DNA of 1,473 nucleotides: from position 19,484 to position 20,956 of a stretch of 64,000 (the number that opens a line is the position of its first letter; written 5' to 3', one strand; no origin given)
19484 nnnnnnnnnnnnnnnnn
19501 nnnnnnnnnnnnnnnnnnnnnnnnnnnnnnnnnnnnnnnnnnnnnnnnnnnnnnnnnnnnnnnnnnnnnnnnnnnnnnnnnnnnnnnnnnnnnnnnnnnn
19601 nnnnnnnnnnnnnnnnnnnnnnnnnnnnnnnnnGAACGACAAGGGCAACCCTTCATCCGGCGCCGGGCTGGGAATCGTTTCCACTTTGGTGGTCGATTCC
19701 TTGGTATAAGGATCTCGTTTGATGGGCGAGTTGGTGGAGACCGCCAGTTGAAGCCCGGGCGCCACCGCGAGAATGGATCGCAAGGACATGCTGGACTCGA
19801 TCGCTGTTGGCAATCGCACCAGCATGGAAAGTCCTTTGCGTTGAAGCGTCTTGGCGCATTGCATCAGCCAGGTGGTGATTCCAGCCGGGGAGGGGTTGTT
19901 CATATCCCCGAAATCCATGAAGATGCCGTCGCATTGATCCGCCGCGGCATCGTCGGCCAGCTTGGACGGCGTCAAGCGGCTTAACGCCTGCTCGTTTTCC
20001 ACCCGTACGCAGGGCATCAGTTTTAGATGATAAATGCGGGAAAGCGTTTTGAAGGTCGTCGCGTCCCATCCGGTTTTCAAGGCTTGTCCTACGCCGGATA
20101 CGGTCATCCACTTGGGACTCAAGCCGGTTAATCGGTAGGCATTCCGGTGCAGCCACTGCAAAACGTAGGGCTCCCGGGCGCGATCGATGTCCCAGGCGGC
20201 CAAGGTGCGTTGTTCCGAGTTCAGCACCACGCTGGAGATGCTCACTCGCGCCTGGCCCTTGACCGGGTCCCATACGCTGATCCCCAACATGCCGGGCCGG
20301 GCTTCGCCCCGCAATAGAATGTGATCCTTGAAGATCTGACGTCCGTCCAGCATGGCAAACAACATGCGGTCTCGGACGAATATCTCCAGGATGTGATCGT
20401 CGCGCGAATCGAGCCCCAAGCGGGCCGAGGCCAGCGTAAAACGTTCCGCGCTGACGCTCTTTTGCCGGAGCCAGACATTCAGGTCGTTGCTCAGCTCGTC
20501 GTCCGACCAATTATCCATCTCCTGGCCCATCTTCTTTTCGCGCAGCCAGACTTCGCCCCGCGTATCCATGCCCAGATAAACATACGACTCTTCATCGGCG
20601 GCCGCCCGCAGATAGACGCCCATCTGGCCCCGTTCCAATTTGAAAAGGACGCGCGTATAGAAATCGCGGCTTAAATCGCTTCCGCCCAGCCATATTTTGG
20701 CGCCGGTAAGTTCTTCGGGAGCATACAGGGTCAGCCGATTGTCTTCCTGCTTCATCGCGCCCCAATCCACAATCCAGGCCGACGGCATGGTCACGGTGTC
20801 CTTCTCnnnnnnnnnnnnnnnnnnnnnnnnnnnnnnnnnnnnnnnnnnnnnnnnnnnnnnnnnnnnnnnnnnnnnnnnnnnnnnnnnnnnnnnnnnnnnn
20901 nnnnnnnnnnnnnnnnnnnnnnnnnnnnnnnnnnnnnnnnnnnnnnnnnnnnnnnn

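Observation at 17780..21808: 1342-aa inner-membrane-anchored giant with a variant CE4 motif (TFDH) and an internal module duplication flanking a TPR block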

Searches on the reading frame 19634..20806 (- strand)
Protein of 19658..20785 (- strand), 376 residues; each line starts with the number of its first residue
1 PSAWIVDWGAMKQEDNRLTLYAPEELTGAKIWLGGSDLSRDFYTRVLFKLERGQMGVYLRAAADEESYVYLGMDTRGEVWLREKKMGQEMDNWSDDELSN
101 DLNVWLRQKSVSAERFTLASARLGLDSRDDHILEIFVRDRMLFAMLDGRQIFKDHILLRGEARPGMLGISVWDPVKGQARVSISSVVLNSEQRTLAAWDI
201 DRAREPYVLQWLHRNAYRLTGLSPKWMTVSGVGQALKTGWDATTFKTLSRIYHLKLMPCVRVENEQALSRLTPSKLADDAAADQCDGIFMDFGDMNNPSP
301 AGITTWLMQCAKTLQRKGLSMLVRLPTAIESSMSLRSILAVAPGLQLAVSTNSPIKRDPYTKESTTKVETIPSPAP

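Call 14: search_solved_structures(query=window:19658-20785:-, max_evalue=10, show_alignments=2)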
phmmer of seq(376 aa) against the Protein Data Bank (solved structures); distinct sequences matched with E-value up to 10: 3.
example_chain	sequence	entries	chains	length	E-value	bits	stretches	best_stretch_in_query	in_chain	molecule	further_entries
5vc1_A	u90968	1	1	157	0.59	12.2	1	32-103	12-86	L-selectin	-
3cfw_A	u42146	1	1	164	0.64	12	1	32-103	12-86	L-selectin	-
1nex_B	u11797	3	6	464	0.94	11.5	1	190-256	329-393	CDC4 protein | Cell division control protein 4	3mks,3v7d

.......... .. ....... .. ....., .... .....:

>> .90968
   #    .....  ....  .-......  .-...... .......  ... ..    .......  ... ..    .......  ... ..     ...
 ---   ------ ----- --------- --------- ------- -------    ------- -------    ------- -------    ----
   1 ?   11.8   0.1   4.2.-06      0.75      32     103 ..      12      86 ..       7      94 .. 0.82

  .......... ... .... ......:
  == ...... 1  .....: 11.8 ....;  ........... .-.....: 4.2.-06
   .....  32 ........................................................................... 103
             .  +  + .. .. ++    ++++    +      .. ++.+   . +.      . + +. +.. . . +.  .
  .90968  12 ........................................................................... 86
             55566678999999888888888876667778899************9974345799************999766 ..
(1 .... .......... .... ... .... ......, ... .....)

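Call 27: predict_structure(alignment_id=A2)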
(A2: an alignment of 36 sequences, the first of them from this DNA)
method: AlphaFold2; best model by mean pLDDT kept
length: 391 residues; sequences in the alignment: 36
mean_pLDDT: 85.7   pTM: 0.81
mean pLDDT of the five models: 85.7, 85.6, 85.2, 84.2, 84.1
residues with pLDDT >= 90: 208; 70-90: 141; 50-70: 29; < 50: 13
segments of 3 or more residues with pLDDT < 50: 1-3, 94-101
pLDDT, mean of each block of 10 residues (from residue 1): 58 93 91 96 86 94 92 92 62 48 59 91 90 87 91 91 85 94 95 88 84 89 92 88 83 92 95 89 95 95 85 92 95 85 81 84 70 89 80 75
secondary structure, 60 per line:
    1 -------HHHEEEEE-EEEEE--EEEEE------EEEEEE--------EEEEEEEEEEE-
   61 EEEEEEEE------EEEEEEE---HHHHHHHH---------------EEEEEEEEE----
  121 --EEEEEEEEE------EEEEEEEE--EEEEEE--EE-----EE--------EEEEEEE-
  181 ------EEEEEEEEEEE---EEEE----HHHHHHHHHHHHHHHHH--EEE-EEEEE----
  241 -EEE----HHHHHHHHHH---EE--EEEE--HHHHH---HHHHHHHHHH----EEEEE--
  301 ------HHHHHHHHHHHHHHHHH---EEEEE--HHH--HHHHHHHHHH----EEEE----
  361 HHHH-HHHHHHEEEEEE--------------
elements in order: E11-15 E17-21 E24-28 E35-40 E49-59 E61-68 E75-81 H85-92 E108-116 E123-131 E138-145 E148-153 E173-179 E187-197 E201-204 H209-225 E228-230 E232-236 E242-244 H249-258 E266-269 H272-276 H280-289 E294-298 H307-323 E327-331 H339-348 E353-356 H361-364 H366-371 E372-377

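Call 29: fold_search(model_id=the predicted structure, library=pdb)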
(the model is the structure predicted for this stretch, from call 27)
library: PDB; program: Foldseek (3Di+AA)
matches with E <= 10: 1920; with E <= 0.001: 707
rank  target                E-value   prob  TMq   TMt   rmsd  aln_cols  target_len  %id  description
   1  4b1m_C                8.6e-12  1.00  0.35  0.81   2.8       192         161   13  CARBOHYDRATE BINDING MODULE CBM66 FROM BACILLUS SUBTILIS (released 2012-12-12)
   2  4b1m_A                8.3e-11  1.00  0.35  0.79   2.6       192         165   13  CARBOHYDRATE BINDING MODULE CBM66 FROM BACILLUS SUBTILIS (released 2012-12-12)
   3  4azz_A                1.9e-10  1.00  0.36  0.80   2.4       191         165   12  Carbohydrate binding module CBM66 from Bacillus subtilis (released 2012-07-25)
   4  4b1l                  1.9e-10  1.00  0.36  0.81   2.5       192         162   12  CARBOHYDRATE BINDING MODULE CBM66 FROM BACILLUS SUBTILIS (released 2012-12-12)
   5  4b1m_B                3.6e-10  1.00  0.35  0.80   2.7       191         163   13  CARBOHYDRATE BINDING MODULE CBM66 FROM BACILLUS SUBTILIS (released 2012-12-12)
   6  3mep_A                3.9e-09  1.00  0.31  0.61   5.1       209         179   12  Crystal Structure of ECA2234 protein from Erwinia carotovora, Northeast Structural Genomics Consortium Target EwR44 (released 2010-04-14)
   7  5zbt                  3.9e-09  1.00  0.32  0.56   5.4       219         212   11  Structure of legume lectin-like domain from Entamoeba histolytica (released 2019-02-20)
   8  3mep_B                5.6e-09  1.00  0.31  0.62   5.3       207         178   11  Crystal Structure of ECA2234 protein from Erwinia carotovora, Northeast Structural Genomics Consortium Target EwR44 (released 2010-04-14)
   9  3mep_C                1.1e-08  1.00  0.31  0.62   5.1       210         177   12  Crystal Structure of ECA2234 protein from Erwinia carotovora, Northeast Structural Genomics Consortium Target EwR44 (released 2010-04-14)
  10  5dzf_A                1.8e-08  1.00  0.33  0.59   3.8       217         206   14  Crystal Structure of the catalytic nucleophile mutant of VvEG16 in complex with a mixed-linkage glucan octasaccharide (released 2016-09-21)
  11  5sv8_A                3.3e-08  1.00  0.33  0.61   3.7       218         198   14  Crystal Structure of the catalytic nucleophile and surface cysteine mutant of VvEG16 in complex with a xyloglucan olig (released 2016-09-21)
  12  7elv                  3.5e-08  1.00  0.35  0.62   4.8       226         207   14  Structure of legume lectin domain from Methanocaldococcus jannaschii in apo form (released 2022-04-20)
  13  2duq_A                3.7e-08  1.00  0.37  0.57   4.0       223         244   13  Crystal structure of VIP36 exoplasmic/lumenal domain, Ca2+/Man-bound form (released 2007-07-24)
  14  8xph_A                4.5e-08  1.00  0.33  0.47   6.0       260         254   13  Marine Planctomycetes laminarinase PtLam (released 2024-08-28)
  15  2duo_A                5.7e-08  1.00  0.37  0.56   4.3       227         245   14  Crystal structure of VIP36 exoplasmic/lumenal domain, Ca2+-bound form (released 2007-07-24)
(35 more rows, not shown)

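Call 39: search_solved_structures(query=A2, max_evalue=10, show_alignments=0)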
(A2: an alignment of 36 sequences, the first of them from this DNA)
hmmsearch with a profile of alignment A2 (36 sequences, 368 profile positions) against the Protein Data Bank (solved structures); distinct sequences matched with E-value up to 10: 5.
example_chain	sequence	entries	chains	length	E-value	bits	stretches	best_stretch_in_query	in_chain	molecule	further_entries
4s3k_A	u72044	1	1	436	3.3e-05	25.9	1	186-313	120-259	Spore germination protein YaaH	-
4q6t_A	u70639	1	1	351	0.00018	23.5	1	244-313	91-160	Glycosyl hydrolase, family 18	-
5jh8_A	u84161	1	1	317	0.00028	22.9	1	249-313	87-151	Probable chitinase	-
3bxw_B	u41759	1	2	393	0.074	14.9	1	199-311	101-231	Chitinase domain-containing protein 1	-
3cz8_A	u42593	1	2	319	0.62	11.8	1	249-312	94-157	Putative sporulation-specific glycosylase ydhD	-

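Call 40: search_protein_families(library=pfam, alignment_id=A2, max_evalue=1)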
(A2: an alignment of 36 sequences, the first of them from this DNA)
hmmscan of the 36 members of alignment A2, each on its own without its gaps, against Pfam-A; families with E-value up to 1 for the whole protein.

A. member 1, seq(391 aa): 0 families

B. families by the number of members that match (of 36 scanned): 10 families
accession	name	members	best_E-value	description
PF06439.18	3keto-disac_hyd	6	6.2e-06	3-keto-disaccharide hydrolase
PF17995.8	GH101_N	5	0.0024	Endo-alpha-N-acetylgalactosaminidase N-terminal domain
PF19813.4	DUF6296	3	0.0045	Family of unknown function (DUF6296)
PF21446.3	Gp34_trimer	2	0.11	Long-tail fiber proximal subunit, C-terminal, trimerization domain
PF22256.2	BDI_1685-like_C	1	0.087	BDI_1685-like, C-terminal domain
PF19674.4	DUF6177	1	0.099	Family of unknown function (DUF6177)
PF22339.1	YgxA-like_sub_bind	1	0.15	YgxA-like substrate binding domain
PF22650.2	At5g48480-like_C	1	0.16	Glyoxalase At5g48480-like C-terminal domain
PF01701.23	PSI_PsaJ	1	0.17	Photosystem I reaction centre subunit IX / PsaJ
PF10144.15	SMP_2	1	0.17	Bacterial virulence factor haemolysin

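Call 58: search_protein_representatives(alignment_id=A2)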
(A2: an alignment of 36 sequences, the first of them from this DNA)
Query: 36 sequences, 368 profile positions. Proteins with E-value up to 0.001 (for the whole library): 378; up to 1e-10: 148; up to 1e-30: 57. The best 150 are listed.
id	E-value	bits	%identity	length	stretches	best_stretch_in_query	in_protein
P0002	1.1e-165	567.2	-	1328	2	2-367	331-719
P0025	1.2e-155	534.2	-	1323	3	84-368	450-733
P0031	1.1e-152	524.3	-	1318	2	3-367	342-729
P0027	4.1e-151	519.2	-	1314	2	5-368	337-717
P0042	1.0e-149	514.6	-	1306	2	4-368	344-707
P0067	1.3e-144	497.8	-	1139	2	3-368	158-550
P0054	3.5e-139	480.0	-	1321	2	5-368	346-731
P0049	8.1e-137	472.2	-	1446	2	6-367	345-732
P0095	3.5e-132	456.9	-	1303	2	5-363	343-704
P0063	3.8e-131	453.5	-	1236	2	7-367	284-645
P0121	5.4e-131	453.0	-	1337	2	4-367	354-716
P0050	6.1e-131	452.8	-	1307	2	3-361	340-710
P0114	1.3e-128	445.2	-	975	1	7-368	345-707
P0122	4.3e-126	436.9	-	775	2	13-358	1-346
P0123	8.4e-124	429.4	-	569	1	7-368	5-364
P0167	2.8e-21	92.0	-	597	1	9-282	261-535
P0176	4.5e-19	84.7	-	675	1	8-349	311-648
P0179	1.1e-18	83.5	-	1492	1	9-180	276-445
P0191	3.6e-16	75.2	-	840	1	8-314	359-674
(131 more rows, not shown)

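Call 60: find_encoding_contigs(protein=P0191, flank=6000, max_places=3)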
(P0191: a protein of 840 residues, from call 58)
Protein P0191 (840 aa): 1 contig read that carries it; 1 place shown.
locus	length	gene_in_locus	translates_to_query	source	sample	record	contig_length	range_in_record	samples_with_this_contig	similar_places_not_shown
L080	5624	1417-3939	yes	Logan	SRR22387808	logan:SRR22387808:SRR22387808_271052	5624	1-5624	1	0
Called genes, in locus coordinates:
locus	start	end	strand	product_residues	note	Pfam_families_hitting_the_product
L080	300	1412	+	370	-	PF13506:Glyco_transf_21, PF01644:Chitin_synth_1 (faint), PF13641:Glyco_tranf_2_3, PF00535:Glycos_transf_2, PF10111:Glyco_tranf_2_2, PF03142:Chitin_synth_2, PF13632:Glyco_trans_2_3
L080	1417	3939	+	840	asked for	PF01522:Polysacc_deac_1, PF00704:Glyco_hydro_18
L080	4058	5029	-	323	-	PF01972:SDH_protease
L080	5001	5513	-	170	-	-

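Call 61: find_encoding_contigs(protein=P0167, flank=6000, max_places=3)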
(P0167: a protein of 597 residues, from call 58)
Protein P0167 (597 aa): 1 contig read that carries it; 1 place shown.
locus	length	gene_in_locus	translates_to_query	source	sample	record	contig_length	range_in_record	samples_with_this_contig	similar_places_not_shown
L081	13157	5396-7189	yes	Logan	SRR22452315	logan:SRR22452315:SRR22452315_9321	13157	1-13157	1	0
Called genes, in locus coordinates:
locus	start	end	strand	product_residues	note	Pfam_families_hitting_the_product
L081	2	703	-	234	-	?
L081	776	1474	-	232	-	-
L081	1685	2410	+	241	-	PF08889:WbqC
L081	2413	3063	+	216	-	PF02585:PIG-L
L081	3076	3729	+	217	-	PF02585:PIG-L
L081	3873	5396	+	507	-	PF13506:Glyco_transf_21 (weak), PF00535:Glycos_transf_2, PF10111:Glyco_tranf_2_2 (faint), PF13641:Glyco_tranf_2_3, PF03142:Chitin_synth_2, PF01644:Chitin_synth_1, PF13632:Glyco_trans_2_3 (weak)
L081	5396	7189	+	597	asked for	-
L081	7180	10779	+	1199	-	PF13432:TPR_16, PF14559:TPR_19, PF13429:TPR_15, PF14559:TPR_19 (weak), PF13432:TPR_16 (weak), PF12895:ANAPC3 (weak), PF14559:TPR_19, PF01522:Polysacc_deac_1, +21 more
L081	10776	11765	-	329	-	PF00704:Glyco_hydro_18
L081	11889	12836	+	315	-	PF00483:NTP_transferase, PF12804:NTP_transf_3 (weak)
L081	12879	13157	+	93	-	?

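Call 66: find_encoding_contigs(protein=P0179, flank=6000, max_places=3)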
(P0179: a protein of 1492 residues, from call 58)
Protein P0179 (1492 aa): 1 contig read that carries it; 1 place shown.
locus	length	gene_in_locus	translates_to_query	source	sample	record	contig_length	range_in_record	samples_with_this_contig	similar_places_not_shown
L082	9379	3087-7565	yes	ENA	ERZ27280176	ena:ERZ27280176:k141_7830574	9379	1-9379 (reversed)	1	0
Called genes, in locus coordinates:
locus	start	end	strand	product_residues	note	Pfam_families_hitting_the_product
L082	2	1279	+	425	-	?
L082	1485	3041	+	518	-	PF07238:PilZ (weak), PF13506:Glyco_transf_21, PF00535:Glycos_transf_2, PF10111:Glyco_tranf_2_2, PF13641:Glyco_tranf_2_3, PF01644:Chitin_synth_1, PF03142:Chitin_synth_2, PF13632:Glyco_trans_2_3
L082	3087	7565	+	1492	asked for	PF00515:TPR_1 (faint), PF07719:TPR_2 (faint), PF13414:TPR_11 (weak), PF23914:TPR_CcmH_CycH (weak), PF12895:ANAPC3 (weak), PF14559:TPR_19, PF01522:Polysacc_deac_1, PF14559:TPR_19, +17 more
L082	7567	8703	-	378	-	PF00704:Glyco_hydro_18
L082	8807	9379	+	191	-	?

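Call 67: find_encoding_contigs(protein=P0176, flank=6000, max_places=3)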
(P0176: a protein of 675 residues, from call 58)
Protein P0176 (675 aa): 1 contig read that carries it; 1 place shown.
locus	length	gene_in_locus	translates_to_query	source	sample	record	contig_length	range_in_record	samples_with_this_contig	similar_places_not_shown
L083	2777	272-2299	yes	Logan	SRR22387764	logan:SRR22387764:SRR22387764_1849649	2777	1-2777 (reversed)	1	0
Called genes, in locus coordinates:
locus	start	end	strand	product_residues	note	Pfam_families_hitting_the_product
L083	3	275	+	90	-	?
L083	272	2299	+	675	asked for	PF01522:Polysacc_deac_1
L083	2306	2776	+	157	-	?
